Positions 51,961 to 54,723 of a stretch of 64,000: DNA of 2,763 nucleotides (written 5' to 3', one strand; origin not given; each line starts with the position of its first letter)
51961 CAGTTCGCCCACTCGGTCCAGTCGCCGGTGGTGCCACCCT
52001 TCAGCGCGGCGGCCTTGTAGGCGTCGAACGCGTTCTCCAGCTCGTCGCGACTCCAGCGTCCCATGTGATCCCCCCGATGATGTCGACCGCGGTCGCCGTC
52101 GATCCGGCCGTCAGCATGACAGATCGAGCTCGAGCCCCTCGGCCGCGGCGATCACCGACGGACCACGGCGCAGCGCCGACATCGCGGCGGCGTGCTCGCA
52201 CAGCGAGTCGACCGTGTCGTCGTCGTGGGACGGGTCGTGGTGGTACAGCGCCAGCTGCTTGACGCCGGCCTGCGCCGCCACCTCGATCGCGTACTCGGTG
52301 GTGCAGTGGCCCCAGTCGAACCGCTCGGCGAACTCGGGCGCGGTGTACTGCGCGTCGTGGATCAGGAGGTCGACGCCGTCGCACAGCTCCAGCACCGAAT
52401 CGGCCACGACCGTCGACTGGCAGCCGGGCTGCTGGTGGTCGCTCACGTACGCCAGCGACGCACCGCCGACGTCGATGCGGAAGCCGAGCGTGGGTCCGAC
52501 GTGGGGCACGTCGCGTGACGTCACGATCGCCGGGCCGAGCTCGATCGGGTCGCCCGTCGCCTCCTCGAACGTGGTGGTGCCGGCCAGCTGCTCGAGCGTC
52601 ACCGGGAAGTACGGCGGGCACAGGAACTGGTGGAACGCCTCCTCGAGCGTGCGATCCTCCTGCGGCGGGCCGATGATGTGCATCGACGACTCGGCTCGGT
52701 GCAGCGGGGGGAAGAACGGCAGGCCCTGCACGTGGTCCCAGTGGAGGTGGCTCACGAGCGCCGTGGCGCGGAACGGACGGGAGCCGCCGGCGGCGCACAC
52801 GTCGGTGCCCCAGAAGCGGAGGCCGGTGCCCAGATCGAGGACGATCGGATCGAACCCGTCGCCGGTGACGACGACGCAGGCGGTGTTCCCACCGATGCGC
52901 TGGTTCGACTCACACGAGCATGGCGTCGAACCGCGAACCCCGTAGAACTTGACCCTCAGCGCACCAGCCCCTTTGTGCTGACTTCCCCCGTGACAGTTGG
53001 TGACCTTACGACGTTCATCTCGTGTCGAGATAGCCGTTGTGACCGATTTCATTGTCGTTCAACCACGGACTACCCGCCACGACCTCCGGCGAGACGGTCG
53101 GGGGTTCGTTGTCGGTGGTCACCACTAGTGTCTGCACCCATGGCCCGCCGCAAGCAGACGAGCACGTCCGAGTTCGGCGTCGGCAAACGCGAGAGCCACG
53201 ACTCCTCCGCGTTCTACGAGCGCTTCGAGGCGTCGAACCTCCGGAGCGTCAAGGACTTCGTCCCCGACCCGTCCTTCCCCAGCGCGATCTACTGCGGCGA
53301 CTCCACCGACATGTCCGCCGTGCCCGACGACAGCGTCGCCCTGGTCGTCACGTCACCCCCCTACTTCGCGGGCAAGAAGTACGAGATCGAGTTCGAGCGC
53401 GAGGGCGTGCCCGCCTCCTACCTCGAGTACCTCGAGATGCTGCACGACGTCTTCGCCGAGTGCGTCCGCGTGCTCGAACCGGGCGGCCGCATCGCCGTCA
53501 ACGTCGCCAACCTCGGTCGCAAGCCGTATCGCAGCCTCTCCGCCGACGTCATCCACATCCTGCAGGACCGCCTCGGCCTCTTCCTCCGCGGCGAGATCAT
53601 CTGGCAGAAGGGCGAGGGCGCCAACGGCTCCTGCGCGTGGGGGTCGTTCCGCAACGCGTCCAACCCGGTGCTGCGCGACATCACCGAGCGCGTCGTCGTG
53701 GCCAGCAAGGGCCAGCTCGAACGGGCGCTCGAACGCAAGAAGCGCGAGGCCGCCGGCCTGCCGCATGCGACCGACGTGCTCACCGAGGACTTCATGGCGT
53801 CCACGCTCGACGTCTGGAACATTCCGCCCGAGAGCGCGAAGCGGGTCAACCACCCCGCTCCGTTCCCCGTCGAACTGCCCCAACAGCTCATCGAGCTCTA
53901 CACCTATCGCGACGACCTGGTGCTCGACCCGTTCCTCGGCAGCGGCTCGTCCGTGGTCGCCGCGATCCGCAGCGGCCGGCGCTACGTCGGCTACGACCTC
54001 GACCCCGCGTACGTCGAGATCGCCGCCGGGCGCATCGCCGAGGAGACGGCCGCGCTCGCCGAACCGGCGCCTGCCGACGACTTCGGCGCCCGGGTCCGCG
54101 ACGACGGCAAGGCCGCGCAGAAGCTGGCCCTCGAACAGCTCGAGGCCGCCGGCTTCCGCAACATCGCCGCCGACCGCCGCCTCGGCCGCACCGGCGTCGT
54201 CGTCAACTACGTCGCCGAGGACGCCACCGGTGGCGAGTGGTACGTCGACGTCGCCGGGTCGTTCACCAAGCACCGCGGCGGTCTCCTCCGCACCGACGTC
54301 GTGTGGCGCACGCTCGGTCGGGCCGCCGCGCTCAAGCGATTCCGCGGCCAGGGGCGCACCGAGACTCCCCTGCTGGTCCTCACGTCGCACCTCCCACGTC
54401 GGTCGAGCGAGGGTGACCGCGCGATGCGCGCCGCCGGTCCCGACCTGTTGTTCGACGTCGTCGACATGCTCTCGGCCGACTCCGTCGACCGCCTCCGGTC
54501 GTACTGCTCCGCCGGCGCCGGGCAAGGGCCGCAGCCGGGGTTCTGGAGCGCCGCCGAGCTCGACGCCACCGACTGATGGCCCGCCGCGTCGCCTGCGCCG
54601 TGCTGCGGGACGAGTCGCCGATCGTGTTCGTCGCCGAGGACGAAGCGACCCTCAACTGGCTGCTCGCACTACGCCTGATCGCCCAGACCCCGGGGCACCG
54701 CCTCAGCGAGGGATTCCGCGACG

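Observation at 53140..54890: Solitary beta-class SPPY DNA methyltransferase with an unassigned ~175-aa C-terminal domain and a 1-nt-overlapping 104-aa partner ORF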

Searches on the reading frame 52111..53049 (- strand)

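Call 9: search_protein_families(library=pfam, proteins=[window:52111-53049:-], max_evalue=1)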
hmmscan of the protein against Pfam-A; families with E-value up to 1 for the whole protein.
window:52111-53049:- (312 aa): 1 family
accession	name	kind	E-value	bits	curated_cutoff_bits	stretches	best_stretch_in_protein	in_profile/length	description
PF12706.13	Lactamase_B_2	-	5.6e-19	69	27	1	98-271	35-200/200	Beta-lactamase superfamily domain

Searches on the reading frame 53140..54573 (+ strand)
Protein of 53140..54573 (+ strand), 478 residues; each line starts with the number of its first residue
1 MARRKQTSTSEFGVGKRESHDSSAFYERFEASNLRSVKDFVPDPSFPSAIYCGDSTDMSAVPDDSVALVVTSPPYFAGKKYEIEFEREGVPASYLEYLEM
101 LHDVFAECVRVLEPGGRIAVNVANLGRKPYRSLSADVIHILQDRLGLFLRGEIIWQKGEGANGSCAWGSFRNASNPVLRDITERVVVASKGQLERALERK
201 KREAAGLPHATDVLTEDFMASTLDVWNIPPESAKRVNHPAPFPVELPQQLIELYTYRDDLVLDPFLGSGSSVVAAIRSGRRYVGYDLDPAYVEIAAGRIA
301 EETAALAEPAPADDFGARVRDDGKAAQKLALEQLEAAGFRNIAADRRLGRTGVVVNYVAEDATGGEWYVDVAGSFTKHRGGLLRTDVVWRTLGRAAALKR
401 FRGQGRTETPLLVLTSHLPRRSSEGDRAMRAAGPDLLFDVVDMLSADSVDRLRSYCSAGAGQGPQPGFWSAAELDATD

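Call 7: search_protein_families(library=ncbifam, proteins=[window:53140-54573:+], max_evalue=1)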
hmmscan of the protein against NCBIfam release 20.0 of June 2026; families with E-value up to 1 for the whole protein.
window:53140-54573:+ (478 aa): 9 families
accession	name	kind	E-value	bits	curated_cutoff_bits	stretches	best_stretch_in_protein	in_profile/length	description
NF010253.0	PRK13699.1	subfamily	1.3e-18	67.5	244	2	236-315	142-221/226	DNA methyltransferase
NF008572.0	PRK11524.1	equivalog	1.5e-15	57.1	292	2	237-301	194-258/294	adenine-specific DNA-methyltransferase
NF050803.1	DnaMtaseCcrMCaul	equivalog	3.3e-12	46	830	1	236-305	184-253/350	adenine-specific DNA-methyltransferase CcrM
NF043040.1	corrin_prot_MT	hypoth_equivalog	0.0017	17.8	180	1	248-304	32-88/216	corrinoid protein-associated methyltransferase CpaM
TIGR01177.1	TIGR01177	hypoth_equivalog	0.0021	17.4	316.55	1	257-293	182-218/330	TIGR01177 family methyltransferase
NF040721.1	Trm14_Arch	equivalog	0.0031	16.7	280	1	237-274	170-208/370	tRNA (guanine(6)-N2)-methyltransferase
NF040538.1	methyl_ArsM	equivalog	0.012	14.8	500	1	102-123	190-213/356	arsinothricin biosynthesis methyltransferase ArsM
NF045667.1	MTase_DVU1556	equivalog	0.087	12.3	155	0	98-120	97-119/213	DVU_1556 family methyltransferase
NF008823.0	PRK11873.1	subfamily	0.26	10.7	263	1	103-120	164-181/272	arsenite methyltransferase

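Call 8: search_protein_families(library=padloc, proteins=[window:53140-54573:+], max_evalue=1)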
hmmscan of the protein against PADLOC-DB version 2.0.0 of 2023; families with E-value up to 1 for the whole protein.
window:53140-54573:+ (478 aa): 74 families (the best 25 are shown)
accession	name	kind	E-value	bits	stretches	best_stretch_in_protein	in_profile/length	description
PDLC03350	MTase_II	-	1.7e-82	275.3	1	2-301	5-297/312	Type II methyltransferase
PDLC03353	MTase_II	-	1.5e-60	202.9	1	49-302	11-253/260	Type II methyltransferase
PDLC03387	MTase_II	-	7.9e-32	108.5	2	222-302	199-278/289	Type II methyltransferase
PDLC03259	MTase_II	-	1.5e-31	107.7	1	50-304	6-260/423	Type II methyltransferase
PDLC03371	MTase_II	-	5.7e-30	102.7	1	49-304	12-257/260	Type II methyltransferase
PDLC03283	MTase_II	-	1.1e-28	98.6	1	49-304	6-276/352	Type II methyltransferase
PDLC03299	MTase_II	-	2.1e-26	91.1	1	49-300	16-258/296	Type II methyltransferase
PDLC03260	MTase_II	-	3.1e-26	90.1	2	224-300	233-308/349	Type II methyltransferase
PDLC03246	MTase_II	-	3.5e-25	86.9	1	58-294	124-361/376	Type II methyltransferase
PDLC03265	MTase_II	-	1.2e-24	85.4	2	222-300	251-329/333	Type II methyltransferase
PDLC03295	MTase_II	-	4.3e-22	76.9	2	229-302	191-269/292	Type II methyltransferase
PDLC03228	MTase_II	-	6e-21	73.3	2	236-315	142-221/227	Type II methyltransferase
PDLC03339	MTase_II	-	9.2e-21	72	2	224-301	193-273/399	Type II methyltransferase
PDLC03363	MTase_II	-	2.2e-19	68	2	214-304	30-123/294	Type II methyltransferase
PDLC03320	MTase_II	-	2.8e-19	67.4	2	224-304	196-279/289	Type II methyltransferase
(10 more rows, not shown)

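Call 9: search_protein_families(library=pfam, proteins=[window:53140-54573:+], max_evalue=1)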
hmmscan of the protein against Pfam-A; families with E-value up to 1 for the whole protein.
window:53140-54573:+ (478 aa): 4 families
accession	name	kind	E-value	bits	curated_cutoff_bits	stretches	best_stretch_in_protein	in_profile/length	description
PF01555.25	N6_N4_Mtase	-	2e-39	136.3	26.7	1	66-295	1-219/221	DNA methylase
PF08241.18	Methyltransf_11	-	4.9e-06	27.5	21.2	1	94-119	69-94/95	Methyltransferase domain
PF13649.12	Methyltransf_25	-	0.00035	21.6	27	1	261-303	1-45/97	Methyltransferase domain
PF08242.18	Methyltransf_12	-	0.0024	19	30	0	267-303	6-44/98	Methyltransferase domain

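Call 10: search_solved_structures(query=window:53140-54573:+, max_evalue=0.01, show_alignments=1)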
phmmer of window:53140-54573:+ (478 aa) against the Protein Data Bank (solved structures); distinct sequences matched with E-value up to 0.01: 13.
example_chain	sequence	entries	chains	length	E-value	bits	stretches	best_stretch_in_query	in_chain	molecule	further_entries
2zie_A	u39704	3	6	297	5.8e-32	114.2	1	50-304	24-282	Putative modification methylase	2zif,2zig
8s9n_A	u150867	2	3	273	8.8e-17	64.1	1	225-301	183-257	DNA cytosine-N4 methyltransferase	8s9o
8s9m_A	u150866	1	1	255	9.2e-17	64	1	225-301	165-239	DNA cytosine-N4 methyltransferase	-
8urk_A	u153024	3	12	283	2.8e-15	59.1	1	223-309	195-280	Methyltransferase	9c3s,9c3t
1boo_A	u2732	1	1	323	3.2e-15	59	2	238-302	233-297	PROTEIN (N-4 CYTOSINE-SPECIFIC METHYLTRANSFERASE PVU II)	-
9c3u_A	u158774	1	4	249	1.1e-14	57.2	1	223-299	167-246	Methyltransferase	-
1nw8_A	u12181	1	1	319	1.3e-08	37.2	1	56-294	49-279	MODIFICATION METHYLASE RSRI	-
1eg2_A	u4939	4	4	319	1.6e-08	36.9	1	56-294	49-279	MODIFICATION METHYLASE RSRI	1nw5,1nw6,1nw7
6pbd_A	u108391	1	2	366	2.3e-08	36.4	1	235-310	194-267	Modification methylase CcrMI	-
1g60_A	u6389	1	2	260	9.6e-07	31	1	235-294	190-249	Adenine-specific Methyltransferase MboIIA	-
5hek_A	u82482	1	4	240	3.9e-06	29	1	233-298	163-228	Adenine specific DNA methyltransferase (DpnA)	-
5hfj_A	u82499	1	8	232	3.9e-06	29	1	233-298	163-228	Adenine specific DNA methyltransferase (DpnA)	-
9w6x_A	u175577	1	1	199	0.00013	24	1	260-313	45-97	YtkW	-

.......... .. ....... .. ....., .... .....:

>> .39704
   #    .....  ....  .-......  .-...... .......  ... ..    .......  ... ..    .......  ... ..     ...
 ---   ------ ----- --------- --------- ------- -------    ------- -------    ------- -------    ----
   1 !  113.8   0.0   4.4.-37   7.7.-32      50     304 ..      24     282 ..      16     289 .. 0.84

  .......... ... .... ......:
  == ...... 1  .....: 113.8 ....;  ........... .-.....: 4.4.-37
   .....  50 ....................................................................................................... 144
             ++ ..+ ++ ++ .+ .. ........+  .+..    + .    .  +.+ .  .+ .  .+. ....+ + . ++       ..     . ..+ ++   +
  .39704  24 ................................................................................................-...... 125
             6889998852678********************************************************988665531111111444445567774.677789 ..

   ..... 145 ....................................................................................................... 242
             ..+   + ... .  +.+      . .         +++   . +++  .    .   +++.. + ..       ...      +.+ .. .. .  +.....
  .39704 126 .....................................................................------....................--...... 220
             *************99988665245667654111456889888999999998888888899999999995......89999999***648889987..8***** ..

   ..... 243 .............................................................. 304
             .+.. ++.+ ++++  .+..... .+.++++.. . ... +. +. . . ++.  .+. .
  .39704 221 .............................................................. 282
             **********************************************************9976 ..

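Call 16: find_related_loci(query=window:53140-54573:+, collection=genome_contigs, flank=6000)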
Query window:53140-54573:+ (478 aa) in genome_contigs; peptide patterns used: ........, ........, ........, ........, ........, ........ (x = any residue, [..] = any of these).
188 stretches matched a pattern; 1 encode a relative of the query (tblastn E <= 1e-3); 1 distinct loci.
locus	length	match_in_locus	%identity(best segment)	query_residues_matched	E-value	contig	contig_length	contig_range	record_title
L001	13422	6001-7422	62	1-474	0e+0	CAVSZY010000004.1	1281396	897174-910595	MAG: uncultured Acidimicrobiaceae bacterium isolate MFD04651.bin.2.39 genome assembly, contig: contig_1805, whole genome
